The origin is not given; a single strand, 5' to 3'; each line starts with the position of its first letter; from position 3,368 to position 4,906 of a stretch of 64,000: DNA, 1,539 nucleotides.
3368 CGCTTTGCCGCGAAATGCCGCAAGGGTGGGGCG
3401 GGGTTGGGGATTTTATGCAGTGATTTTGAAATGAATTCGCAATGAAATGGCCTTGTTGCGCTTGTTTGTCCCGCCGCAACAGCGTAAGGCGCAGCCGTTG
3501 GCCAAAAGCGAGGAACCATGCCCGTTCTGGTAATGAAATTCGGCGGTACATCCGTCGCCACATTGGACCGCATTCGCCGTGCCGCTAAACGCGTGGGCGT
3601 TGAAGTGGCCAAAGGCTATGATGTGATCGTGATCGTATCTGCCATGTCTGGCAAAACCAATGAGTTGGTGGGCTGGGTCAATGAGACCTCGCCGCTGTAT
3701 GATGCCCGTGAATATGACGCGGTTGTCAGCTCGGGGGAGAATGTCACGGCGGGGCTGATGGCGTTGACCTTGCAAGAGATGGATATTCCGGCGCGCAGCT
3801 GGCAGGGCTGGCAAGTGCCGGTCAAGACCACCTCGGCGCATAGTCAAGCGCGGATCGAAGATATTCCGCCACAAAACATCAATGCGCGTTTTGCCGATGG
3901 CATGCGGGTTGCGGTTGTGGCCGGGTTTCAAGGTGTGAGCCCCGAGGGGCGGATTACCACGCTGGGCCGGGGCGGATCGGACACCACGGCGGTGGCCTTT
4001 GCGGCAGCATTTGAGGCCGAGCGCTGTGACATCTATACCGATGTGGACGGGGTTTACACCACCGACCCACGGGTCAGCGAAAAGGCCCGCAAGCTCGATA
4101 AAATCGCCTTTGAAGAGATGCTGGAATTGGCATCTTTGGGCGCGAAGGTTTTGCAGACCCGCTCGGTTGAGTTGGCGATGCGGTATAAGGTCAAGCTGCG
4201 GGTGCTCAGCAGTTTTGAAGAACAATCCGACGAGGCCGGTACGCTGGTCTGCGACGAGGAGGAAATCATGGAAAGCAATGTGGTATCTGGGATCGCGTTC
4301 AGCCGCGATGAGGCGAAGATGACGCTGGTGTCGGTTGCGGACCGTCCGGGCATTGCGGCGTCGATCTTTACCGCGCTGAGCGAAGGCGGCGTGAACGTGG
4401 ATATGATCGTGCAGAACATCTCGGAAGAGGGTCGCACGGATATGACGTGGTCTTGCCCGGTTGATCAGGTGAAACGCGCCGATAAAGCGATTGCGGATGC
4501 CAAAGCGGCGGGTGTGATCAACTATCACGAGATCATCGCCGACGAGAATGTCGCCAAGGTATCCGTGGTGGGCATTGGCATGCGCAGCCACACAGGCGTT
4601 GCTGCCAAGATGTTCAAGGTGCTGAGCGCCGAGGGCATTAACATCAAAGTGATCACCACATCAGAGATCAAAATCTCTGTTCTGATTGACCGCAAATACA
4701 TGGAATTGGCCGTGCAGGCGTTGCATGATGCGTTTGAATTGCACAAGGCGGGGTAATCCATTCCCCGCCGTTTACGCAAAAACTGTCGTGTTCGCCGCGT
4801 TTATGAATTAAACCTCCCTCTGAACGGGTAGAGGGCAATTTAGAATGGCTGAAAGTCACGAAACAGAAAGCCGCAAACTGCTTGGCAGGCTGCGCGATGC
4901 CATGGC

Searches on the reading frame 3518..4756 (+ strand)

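Call 88: search_protein_families(library=pfam, proteins=[window:3518-4756:+], max_evalue=0.0001)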
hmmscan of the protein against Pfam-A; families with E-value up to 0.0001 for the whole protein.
window:3518-4756:+ (412 aa): 4 families
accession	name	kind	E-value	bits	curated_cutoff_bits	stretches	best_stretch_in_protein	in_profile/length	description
PF00696.33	AA_kinase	-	2.1e-45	155.7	24.9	1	3-231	2-234/234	Amino acid kinase family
PF22468.2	ACT_9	-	5.1e-36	122.7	27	2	348-406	1-61/61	ACT domain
PF13840.12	ACT_7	-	2.5e-24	85.3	27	1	341-404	2-65/65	ACT domain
PF01842.31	ACT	-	2.5e-16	59.5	27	1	269-317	3-51/66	ACT domain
